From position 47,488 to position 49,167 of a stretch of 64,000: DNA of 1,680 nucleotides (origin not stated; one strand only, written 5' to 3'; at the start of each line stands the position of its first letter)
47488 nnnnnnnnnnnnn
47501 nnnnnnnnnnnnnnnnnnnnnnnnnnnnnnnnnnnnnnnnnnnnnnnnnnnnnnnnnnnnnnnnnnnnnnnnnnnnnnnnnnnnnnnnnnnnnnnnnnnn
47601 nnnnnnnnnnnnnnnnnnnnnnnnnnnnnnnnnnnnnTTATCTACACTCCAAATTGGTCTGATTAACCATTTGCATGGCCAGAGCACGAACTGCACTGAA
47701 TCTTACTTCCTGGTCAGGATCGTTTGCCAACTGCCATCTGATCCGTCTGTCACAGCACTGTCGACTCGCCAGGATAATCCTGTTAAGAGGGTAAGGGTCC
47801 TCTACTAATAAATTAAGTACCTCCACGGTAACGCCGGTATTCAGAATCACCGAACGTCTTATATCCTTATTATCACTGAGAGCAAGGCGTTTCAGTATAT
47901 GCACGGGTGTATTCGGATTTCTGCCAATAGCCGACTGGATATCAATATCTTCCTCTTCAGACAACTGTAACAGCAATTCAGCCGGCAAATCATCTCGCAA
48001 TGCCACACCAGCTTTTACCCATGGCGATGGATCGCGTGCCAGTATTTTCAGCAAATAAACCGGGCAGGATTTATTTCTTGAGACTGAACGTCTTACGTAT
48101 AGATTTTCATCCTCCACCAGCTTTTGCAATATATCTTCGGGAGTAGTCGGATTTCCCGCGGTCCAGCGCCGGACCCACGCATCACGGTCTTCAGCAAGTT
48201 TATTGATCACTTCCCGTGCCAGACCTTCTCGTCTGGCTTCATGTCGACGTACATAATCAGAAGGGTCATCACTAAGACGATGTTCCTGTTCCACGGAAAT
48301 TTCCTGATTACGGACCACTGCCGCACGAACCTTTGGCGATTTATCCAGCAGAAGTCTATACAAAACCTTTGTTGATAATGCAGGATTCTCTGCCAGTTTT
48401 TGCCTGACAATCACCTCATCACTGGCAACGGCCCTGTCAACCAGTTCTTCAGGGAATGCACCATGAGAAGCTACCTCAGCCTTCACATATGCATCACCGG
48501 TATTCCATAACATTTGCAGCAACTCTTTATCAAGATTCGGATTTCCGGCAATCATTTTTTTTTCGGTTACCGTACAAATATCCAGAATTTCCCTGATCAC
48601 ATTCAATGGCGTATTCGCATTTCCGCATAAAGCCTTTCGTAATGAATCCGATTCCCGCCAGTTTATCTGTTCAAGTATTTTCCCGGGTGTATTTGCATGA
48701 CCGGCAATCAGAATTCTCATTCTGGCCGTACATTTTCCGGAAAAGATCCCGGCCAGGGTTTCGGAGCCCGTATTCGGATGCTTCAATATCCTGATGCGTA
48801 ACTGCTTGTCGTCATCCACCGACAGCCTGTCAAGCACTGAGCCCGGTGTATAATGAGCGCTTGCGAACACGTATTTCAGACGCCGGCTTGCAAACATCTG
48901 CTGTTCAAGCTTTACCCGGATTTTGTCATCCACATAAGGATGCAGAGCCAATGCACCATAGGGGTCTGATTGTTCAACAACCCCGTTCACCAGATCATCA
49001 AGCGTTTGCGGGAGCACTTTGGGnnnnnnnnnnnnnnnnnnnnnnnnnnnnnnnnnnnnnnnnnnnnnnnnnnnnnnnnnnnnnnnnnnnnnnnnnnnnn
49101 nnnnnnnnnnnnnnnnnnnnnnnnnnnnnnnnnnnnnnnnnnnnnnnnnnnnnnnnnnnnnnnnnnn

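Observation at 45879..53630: Complete electron path encoded side by side: TMADH-family dehydrogenase -> ETF alpha/beta -> membrane Fe-S/heme-b oxidoreductase, with an LRV-repeat protein in the operon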

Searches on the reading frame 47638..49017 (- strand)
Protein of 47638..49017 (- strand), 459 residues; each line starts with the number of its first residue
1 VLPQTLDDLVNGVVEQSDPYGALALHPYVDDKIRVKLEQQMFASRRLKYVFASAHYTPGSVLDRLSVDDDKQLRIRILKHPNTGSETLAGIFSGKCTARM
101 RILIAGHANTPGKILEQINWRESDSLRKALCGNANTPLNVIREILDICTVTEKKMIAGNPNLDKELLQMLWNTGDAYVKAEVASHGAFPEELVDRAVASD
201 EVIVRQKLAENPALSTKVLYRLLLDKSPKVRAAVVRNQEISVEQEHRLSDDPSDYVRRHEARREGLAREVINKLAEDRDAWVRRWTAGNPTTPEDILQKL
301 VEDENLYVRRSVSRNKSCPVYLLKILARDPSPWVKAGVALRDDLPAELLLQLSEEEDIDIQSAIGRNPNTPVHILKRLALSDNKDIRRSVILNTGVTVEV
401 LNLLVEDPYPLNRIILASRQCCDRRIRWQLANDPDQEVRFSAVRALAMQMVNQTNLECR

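Call 3: search_protein_families(library=pfam, proteins=[window:47638-49017:-])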
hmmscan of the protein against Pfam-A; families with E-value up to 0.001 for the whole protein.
window:47638-49017:- (459 aa): 5 families
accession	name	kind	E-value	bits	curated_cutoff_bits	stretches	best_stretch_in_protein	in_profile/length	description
PF01816.23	LRV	-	2.8e-20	71.7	21.6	0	332-353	1-22/26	Leucine rich repeat variant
PF25591.1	LRV_2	-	3.6e-11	43.3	27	0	155-184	30-59/61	Leucine Rich Repeat Variant domain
PF02985.28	HEAT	-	1.5e-06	28.3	23.5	0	429-447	7-25/31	HEAT repeat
PF13646.12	HEAT_2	-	3.9e-06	27.5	27.7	0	429-447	7-56/88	HEAT repeats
PF10098.14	DUF2336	-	0.00097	19.1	34.6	0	155-249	31-129/262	Uncharacterised protein conserved in bacteria (DUF2336)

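Call 4: search_protein_families(library=ncbifam, proteins=[window:47638-49017:-])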
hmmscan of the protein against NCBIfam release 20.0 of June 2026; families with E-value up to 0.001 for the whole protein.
window:47638-49017:- (459 aa): 0 families

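Call 9: search_solved_structures(query=window:47638-49017:-, max_evalue=1)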
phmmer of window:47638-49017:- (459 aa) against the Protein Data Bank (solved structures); distinct sequences matched with E-value up to 1: 2.
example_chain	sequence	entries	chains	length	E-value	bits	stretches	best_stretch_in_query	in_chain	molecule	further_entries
4hxt_A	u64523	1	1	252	0.099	14.6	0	85-197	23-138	De Novo Protein OR329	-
4lhs_A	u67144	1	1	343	0.42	12.6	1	156-246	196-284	Uncharacterized protein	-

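Call 16: find_homologous_proteins(query=window:47638-49017:-)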
Query window:47638-49017:- (459 aa): 46 proteins with E <= 0.001 among 8000 candidates.
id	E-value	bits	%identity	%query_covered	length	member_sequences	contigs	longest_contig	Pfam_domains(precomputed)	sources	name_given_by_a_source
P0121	3.6e-171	588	59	100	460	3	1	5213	PF01816.24,PF02985.29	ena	-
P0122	3.0e-168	578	58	100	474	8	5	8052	PF01816.24,PF02985.29,PF25591.2,PF13646.13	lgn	-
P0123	4.0e-168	578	57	100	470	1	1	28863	PF01816.24,PF02985.29,PF25591.2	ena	-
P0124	1.7e-162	559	55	100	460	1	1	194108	PF01816.24,PF02985.29,PF25591.2,PF13646.13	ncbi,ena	-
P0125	6.2e-160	551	56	100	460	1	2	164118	PF01816.24,PF02985.29,PF25591.2,PF13646.13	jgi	jgi:hypothetical protein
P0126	8.4e-159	547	55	100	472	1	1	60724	PF01816.24,PF02985.29,PF25591.2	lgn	-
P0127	3.8e-155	535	55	98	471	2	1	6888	PF01816.24,PF02985.29,PF25591.2,PF10098.15,PF13646.13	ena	-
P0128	2.0e-149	516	53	99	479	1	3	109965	PF01816.24,PF02985.29,PF25591.2,PF10098.15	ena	-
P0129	2.2e-114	401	46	97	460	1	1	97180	PF01816.24,PF02985.29,PF25591.2,PF10098.15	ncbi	-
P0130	2.1e-105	371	43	97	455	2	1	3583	PF01816.24,PF02985.29,PF25591.2,PF13646.13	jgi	jgi:hypothetical protein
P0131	3.2e-101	357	42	97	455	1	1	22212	PF01816.24,PF02985.29,PF25591.2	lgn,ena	-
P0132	6.6e-101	356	44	97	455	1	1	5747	PF01816.24,PF25591.2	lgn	-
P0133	3.0e-91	325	39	97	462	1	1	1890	PF01816.24,PF02985.29,PF25591.2,PF10098.15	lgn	-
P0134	1.7e-89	319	53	63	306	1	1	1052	PF01816.24,PF02985.29,PF25591.2,PF10098.15,PF13646.13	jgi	jgi:hypothetical protein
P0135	2.8e-80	288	39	93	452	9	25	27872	PF01816.24,PF02985.29,PF25591.2,PF13646.13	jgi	-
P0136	3.2e-79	285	38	89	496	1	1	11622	PF01816.24,PF25591.2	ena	-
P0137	9.9e-63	231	36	90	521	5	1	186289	PF01816.24,PF25591.2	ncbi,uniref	ncbi:hypothetical protein VSR34_15910 [Paraburkholderia sp. JHI2823]|uniref:hypothetical protein n=1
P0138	2.3e-55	206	33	94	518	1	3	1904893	PF01816.24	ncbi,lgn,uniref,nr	ncbi:hypothetical protein PPMP20_00940 [Paraburkholderia phymatum]|uniref:Leucine rich repeat varian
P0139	1.8e-35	141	26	62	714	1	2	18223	PF01816.24,PF02985.29,PF25591.2,PF10098.15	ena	-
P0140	1.1e-33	135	29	46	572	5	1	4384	PF01816.24,PF02985.29,PF25591.2,PF13646.13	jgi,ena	-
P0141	3.3e-33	133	24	81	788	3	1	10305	PF01816.24,PF02985.29,PF25591.2,PF13646.13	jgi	jgi:hypothetical protein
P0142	1.1e-32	132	27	73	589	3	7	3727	PF01816.24,PF02985.29,PF25591.2,PF13646.13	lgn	-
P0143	2.2e-29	121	32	67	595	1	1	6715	PF01816.24,PF02985.29,PF25591.2,PF13646.13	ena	-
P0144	1.0e-28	118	30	79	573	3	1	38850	PF01816.24,PF25591.2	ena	-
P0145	1.9e-26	111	27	75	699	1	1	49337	PF01816.24,PF02985.29,PF25591.2,PF13646.13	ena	-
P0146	4.7e-25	106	28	79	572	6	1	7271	PF01816.24,PF02985.29,PF25591.2,PF13646.13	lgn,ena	-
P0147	1.6e-18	85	27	69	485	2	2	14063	PF01816.24,PF02985.29,PF25591.2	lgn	-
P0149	4.8e-14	70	23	94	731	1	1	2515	PF01816.24,PF02985.29,PF25591.2,PF13646.13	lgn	-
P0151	1.6e-12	65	29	46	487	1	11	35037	PF01816.24,PF25591.2,PF10098.15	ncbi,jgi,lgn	jgi:DNA-directed RNA polymerase subunit RPC12/RpoP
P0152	4.8e-10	57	27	66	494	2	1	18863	PF01816.24,PF02985.29,PF10098.15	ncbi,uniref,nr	ncbi:hypothetical protein [Catenulispora rubra]|uniref:hypothetical protein n=1 Tax=Catenulispora ru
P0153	1.7e-9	55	23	56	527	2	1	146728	PF01816.24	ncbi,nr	ncbi:hypothetical protein [Streptomyces pseudovenezuelae]|nr:hypothetical protein [Streptomyces pseu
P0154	1.9e-9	55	26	59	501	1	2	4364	PF01816.24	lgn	-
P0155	2.1e-9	55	30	23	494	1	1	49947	PF01816.24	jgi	jgi:hypothetical protein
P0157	2.3e-8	51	26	55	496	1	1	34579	PF01816.24,PF02985.29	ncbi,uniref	ncbi:hypothetical protein [Kitasatospora sp. NPDC059327]|uniref:hypothetical protein n=1 Tax=Kitasat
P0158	3.8e-8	51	28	54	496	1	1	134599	PF01816.24,PF02985.29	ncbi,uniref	ncbi:hypothetical protein [Kitasatospora sp. NPDC091207]|uniref:hypothetical protein n=1 Tax=Kitasat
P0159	1.2e-6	46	24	61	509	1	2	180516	PF01816.24,PF02985.29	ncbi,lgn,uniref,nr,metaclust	ncbi:hypothetical protein [Streptomyces sp. NRRL S-350]|uniref:hypothetical protein n=1 Tax=Streptom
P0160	2.4e-6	45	24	76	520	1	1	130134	PF01816.24,PF02985.29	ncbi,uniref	ncbi:hypothetical protein [Kitasatospora sp. NPDC057015]|uniref:hypothetical protein n=1 Tax=Kitasat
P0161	2.7e-6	45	30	51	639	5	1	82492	PF01816.24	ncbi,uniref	ncbi:hypothetical protein ACF1G0_32425 [Streptomyces sp. NPDC013953]|uniref:hypothetical protein n=1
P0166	9.7e-4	36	29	38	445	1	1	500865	PF01816.24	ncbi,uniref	ncbi:hypothetical protein ABH920_003442 [Catenulispora sp. EB89]|uniref:PE-PGRS family protein n=1 T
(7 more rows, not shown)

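Call 33: find_encoding_contigs(protein=P0138, flank=10000, max_places=2)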
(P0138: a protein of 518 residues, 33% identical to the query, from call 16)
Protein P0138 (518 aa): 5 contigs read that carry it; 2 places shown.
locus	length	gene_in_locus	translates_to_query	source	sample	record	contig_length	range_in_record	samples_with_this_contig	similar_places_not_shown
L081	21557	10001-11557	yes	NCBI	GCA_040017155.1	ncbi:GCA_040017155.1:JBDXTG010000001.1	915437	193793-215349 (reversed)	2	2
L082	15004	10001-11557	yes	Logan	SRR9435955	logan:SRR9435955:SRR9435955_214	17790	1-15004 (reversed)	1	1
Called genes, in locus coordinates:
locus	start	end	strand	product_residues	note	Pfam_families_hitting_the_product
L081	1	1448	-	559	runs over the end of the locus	PF00324:AA_permease, PF13520:AA_permease_2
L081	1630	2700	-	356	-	PF11927:HODM_asu-like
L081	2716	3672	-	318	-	PF22290:DmmA-like_N, PF00175:NAD_binding_1 (faint), PF00111:Fer2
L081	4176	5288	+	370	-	PF01571:GCV_T, PF08669:GCV_T_C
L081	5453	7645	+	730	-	PF00724:Oxidored_FMN, PF00070:Pyr_redox (faint), PF07992:Pyr_redox_2, PF13450:NAD_binding_8, PF22620:OYE-like_second_a-b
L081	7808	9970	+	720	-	PF00037:Fer4 (faint), PF12797:Fer4_2 (faint), PF13183:Fer4_8, PF13237:Fer4_10, PF13187:Fer4_9, PF13484:Fer4_16 (faint), PF02754:CCG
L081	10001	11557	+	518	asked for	PF01816:LRV (faint)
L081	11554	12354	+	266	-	PF01012:ETF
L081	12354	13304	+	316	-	PF01012:ETF, PF00766:ETF_alpha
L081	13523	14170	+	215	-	PF00072:Response_reg, PF00196:GerE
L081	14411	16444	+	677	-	PF26965:MimR_N, PF00989:PAS (faint), PF01590:GAF, PF00158:Sigma54_activat, PF14532:Sigma54_activ_2, PF07728:AAA_5 (weak), PF25601:AAA_lid_14, PF02954:HTH_8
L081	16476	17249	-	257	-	PF00702:Hydrolase, PF12710:HAD, PF13344:Hydrolase_6 (faint), PF13419:HAD_2, PF13242:Hydrolase_like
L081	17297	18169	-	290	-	PF00485:PRK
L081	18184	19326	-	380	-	PF00316:FBPase, PF18913:FBPase_C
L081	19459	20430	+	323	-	PF00126:HTH_1, PF03466:LysR_substrate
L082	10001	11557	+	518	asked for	PF01816:LRV (faint)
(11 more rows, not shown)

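Call 34: find_encoding_contigs(protein=P0145, flank=8000, max_places=2)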
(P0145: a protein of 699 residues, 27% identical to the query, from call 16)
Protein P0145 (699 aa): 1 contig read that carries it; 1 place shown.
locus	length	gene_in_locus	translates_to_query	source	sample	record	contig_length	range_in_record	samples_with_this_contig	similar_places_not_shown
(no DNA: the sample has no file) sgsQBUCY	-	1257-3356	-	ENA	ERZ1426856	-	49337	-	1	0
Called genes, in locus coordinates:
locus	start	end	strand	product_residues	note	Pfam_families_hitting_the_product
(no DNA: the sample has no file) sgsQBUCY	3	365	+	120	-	?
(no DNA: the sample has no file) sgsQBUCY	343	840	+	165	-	PF02511:Thy1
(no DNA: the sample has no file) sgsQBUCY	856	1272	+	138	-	-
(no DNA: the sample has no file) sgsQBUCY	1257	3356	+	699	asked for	PF02985:HEAT (faint), PF25591:LRV_2 (faint), PF13646:HEAT_2 (faint), PF01816:LRV (weak)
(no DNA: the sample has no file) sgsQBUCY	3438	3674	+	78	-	-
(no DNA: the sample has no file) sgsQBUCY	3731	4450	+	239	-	PF19835:SegE_GIY-YIG (faint), PF13936:HTH_38 (faint)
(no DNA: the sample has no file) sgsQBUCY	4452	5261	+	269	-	PF01149:Fapy_DNA_glyco, PF06831:H2TH, PF21025:Fapy_DNA_glyco_C (weak)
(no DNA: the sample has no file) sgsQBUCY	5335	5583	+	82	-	-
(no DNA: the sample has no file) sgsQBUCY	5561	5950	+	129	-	-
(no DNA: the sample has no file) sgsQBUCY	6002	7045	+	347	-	PF03442:CBM_X2 (faint)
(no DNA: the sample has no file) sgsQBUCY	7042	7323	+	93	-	PF18903:DUF5659 (weak)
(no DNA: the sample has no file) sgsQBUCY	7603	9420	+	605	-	-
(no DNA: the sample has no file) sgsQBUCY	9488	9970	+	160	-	-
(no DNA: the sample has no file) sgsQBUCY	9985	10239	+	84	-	-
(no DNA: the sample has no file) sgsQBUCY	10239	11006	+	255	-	-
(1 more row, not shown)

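Call 44: predict_structure(alignment_id=A1)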
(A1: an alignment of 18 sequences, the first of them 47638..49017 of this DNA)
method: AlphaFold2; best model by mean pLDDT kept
length: 459 residues; sequences in the alignment: 18
mean_pLDDT: 93.6   pTM: 0.82
mean pLDDT of the five models: 93.6, 93.5, 93.2, 93.1, 92.7
residues with pLDDT >= 90: 403; 70-90: 50; 50-70: 3; < 50: 3
segments of 3 or more residues with pLDDT < 50: 457-459
pLDDT, mean of each block of 10 residues (from residue 1): 90 94 95 93 95 94 94 96 96 93 98 96 95 96 94 94 94 95 93 95 96 87 94 87 84 94 89 96 95 96 98 95 97 98 94 97 98 97 97 95 96 94 91 95 94 60
secondary structure, 60 per line:
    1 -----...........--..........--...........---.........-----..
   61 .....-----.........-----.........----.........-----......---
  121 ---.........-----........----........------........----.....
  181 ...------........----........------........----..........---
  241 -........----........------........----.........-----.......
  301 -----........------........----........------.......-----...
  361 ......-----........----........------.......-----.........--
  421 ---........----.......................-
elements in order: H6-16 H19-28 H31-41 H45-53 H59-65 H71-79 H85-93 H98-106 H112-117 H124-132 H138-145 H150-157 H164-171 H176-183 H190-197 H202-209 H216-223 H228-237 H242-249 H254-261 H268-275 H280-288 H294-300 H306-313 H320-327 H332-339 H346-352 H358-366 H372-379 H384-391 H398-404 H410-418 H424-431 H436-458

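Call 47: fold_search(model_id=the predicted structure, library=pdb)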
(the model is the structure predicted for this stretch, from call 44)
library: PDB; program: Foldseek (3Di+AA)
matches with E <= 10: 1160; with E <= 0.001: 156
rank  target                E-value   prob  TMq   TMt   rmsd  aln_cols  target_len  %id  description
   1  2pkg_A                3.2e-08  1.00  0.33  0.27  19.1       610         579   15  Structure of a complex between the A subunit of protein phosphatase 2A and the small t antigen of SV40 (released 2007-05-15)
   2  8u89_A                4.5e-08  1.00  0.28  0.24  17.5       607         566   13  The structure of the PP2A-B56Delta holoenzyme mutant - E197K (released 2024-01-10)
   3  9mf5_A                8.9e-08  1.00  0.29  0.24  17.3       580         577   14  CryoEM structure of the Protein Phosphatase 2A (Abeta-B56gamma-Calpha) holoenzyme complex (released 2025-07-09)
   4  8uwb_D                9.7e-08  1.00  0.29  0.25  18.2       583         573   15  Crystal structure of PP2A PPP2R1A-PPP2CA-PPP2R5E phosphatase. (released 2024-04-17)
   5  8uwb_A                1.2e-07  1.00  0.34  0.29  15.9       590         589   15  Crystal structure of PP2A PPP2R1A-PPP2CA-PPP2R5E phosphatase. (released 2024-04-17)
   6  1b3u_A                1.5e-07  1.00  0.34  0.27  22.4       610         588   14  CRYSTAL STRUCTURE OF CONSTANT REGULATORY DOMAIN OF HUMAN PP2A, PR65ALPHA (released 1999-04-12)
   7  6ef4                  1.8e-07  1.00  0.29  0.25  16.9       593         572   13  Crystal structure of mouse PP2A Aalpha P179R mutant (released 2019-06-26)
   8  7pks_p                1.8e-07  1.00  0.42  0.35  15.6       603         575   14  Structural basis of Integrator-mediated transcription regulation (released 2021-12-08)
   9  8u1x_A                2.3e-07  1.00  0.36  0.30  16.6       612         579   14  The structure of the PP2A-B56Delta holoenzyme mutant - E197K (released 2024-01-17)
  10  2npp_A                2.5e-07  1.00  0.33  0.28  16.4       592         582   14  Structure of the Protein Phosphatase 2A Holoenzyme (released 2006-12-12)
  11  2ie3_A                2.8e-07  1.00  0.36  0.29  19.0       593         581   15  Structure of the Protein Phosphatase 2A Core Enzyme Bound to Tumor-inducing Toxins (released 2006-11-07)
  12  6nts_A                3.0e-07  1.00  0.34  0.28  16.7       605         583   14  Protein Phosphatase 2A (Aalpha-B56alpha-Calpha) holoenzyme in complex with a Small Molecule Activator of PP2A (SMAP) (released 2020-05-06)
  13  2pf4_C                3.3e-07  1.00  0.37  0.30  17.7       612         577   15  Crystal structure of the full-length simian virus 40 small t antigen complexed with the protein phosphatase 2A Aalpha  (released 2007-08-07)
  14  6iur_F                3.5e-07  1.00  0.30  0.26  19.4       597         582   14  A phosphatase complex STRN3-PP2Aa (released 2019-12-04)
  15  6iur_E                4.1e-07  1.00  0.29  0.24  21.5       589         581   14  A phosphatase complex STRN3-PP2Aa (released 2019-12-04)
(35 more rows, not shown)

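Call 49: search_dna_similar(query=window:47638-49017:-, collection=plasmids, mode=protein, max_rows=15)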
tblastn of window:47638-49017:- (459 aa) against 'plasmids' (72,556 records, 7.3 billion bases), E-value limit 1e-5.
Records with a match: 42; places in all: 102; records where one place covers at least 80% of the query: 12.
Best place of each record, by identity: <60% 42.
By first word of the organism name: Deinococcus 6; Synechococcus 6; Synechocystis 4; Lactococcus 4; Paraburkholderia 3; Aeromonas 3; Embleya 3; Paracoccus 2; Nonomuraea 2; Calothrix 2; and 7 more.
By predicted mobility (MOB-suite, as given by PLSDB): non-mobilizable 33; mobilizable 6; conjugative 3.
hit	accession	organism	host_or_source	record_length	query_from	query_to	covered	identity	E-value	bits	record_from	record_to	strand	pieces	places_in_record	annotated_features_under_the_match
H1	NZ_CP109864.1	Paracoccus aminovorans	bacteria,human fecal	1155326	9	452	97%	38.3%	5e-70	248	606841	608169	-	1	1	record has no annotation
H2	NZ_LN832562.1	Paracoccus aminovorans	-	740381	9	438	94%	37.4%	1e-64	233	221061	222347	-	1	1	hypothetical protein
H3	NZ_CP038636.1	Cupriavidus oxalaticus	whole organism,sewage sludge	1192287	8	440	94%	33.4%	6e-46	178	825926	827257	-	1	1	none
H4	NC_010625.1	Paraburkholderia phymatum STM815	-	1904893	8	439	94%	33.2%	5e-55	204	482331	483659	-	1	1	record has no annotation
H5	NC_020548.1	Azoarcus sp. KH32C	-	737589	34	440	89%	35.0%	2e-52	197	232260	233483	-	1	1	hypothetical protein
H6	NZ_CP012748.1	Paraburkholderia caribensis MBA4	soil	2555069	8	439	94%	32.3%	8e-45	175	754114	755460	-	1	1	none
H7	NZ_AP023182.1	Paraburkholderia sp. PGU19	Physopelta gutta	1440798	8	439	94%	31.6%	2e-43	171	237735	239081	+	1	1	record has no annotation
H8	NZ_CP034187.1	Deinococcus psychrotolerans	whole organism,R2A medium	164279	3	439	95%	27.7%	9e-36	148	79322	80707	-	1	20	hypothetical protein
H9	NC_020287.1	Synechocystis sp. PCC 6803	-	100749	51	393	75%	31.0%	9e-30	130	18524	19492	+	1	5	hypothetical protein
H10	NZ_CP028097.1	Synechocystis sp. IPPAS B-1465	axenic culture,Synechocystis sp. GT-L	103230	51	393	75%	31.0%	9e-30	130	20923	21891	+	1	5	hypothetical protein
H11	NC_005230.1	Synechocystis sp. PCC 6803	-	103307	51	393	75%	31.0%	9e-30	130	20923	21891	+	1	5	hypothetical protein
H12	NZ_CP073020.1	Synechocystis sp. PCC 6803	cell culture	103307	51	393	75%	31.0%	9e-30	130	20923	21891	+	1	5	hypothetical protein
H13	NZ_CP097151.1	Deinococcus sp. QL22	-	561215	14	444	94%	24.7%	4e-9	67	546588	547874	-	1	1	DUF2336 domain-containing protein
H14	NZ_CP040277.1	Nostoc sp. C052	Blasia pusilla,pure culture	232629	17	379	79%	28.5%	3e-20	170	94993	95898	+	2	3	hypothetical protein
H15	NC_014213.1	Allomeiothermus silvanus DSM 9946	hot spring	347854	77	401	71%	31.6%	2e-26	120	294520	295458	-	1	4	HEAT repeat domain-containing protein | hypothetical protein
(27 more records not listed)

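Call 50: get_annotated_region(hit=H2, flank=7000)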
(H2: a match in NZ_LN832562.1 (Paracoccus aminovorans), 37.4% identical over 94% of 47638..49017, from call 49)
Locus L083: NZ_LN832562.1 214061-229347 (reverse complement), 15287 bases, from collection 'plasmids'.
description: Paracoccus aminovorans isolate JCM7685 plasmid IV, complete sequence
organism: Paracoccus aminovorans (NCBI taxid 34004)
taxonomy: Bacteria; Pseudomonadota; Alphaproteobacteria; Rhodobacterales; Paracoccaceae; Paracoccus; Paracoccus aminovorans
host: -; source: -; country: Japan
typing (MOB-suite, as given by PLSDB): non-mobilizable; replicon rep_cluster_746
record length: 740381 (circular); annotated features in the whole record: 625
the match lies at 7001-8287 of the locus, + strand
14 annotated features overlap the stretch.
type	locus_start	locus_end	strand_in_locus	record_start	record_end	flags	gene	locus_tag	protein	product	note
CDS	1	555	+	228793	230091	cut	-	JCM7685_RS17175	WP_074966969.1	ABC transporter substrate-binding protein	-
CDS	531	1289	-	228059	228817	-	-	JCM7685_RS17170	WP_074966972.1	FCD domain-containing protein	-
CDS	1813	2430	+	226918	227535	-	-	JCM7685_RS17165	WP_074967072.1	hypothetical protein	-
CDS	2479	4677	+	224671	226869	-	-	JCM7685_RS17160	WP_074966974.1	FAD-dependent oxidoreductase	-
CDS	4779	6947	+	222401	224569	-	-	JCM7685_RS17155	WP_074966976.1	heterodisulfide reductase-related iron-sulfur binding cluster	-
CDS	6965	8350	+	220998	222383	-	-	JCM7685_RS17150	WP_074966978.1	hypothetical protein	-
CDS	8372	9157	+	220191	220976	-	-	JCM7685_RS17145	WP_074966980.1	electron transfer flavoprotein subunit beta/FixA family protein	-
CDS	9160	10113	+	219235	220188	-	-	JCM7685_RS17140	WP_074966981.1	electron transfer flavoprotein subunit alpha/FixB family protein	-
CDS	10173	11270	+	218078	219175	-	-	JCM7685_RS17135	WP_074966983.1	aminomethyltransferase family protein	-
CDS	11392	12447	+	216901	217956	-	-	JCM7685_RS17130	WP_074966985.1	DMT family transporter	-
CDS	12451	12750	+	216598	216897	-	-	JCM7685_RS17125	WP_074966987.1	hypothetical protein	-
CDS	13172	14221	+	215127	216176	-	-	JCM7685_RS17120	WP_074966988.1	linear amide C-N hydrolase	-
CDS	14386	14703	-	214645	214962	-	-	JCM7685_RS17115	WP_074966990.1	H-NS histone family protein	-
CDS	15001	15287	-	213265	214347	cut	-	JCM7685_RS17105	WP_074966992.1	ABC transporter ATP-binding protein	-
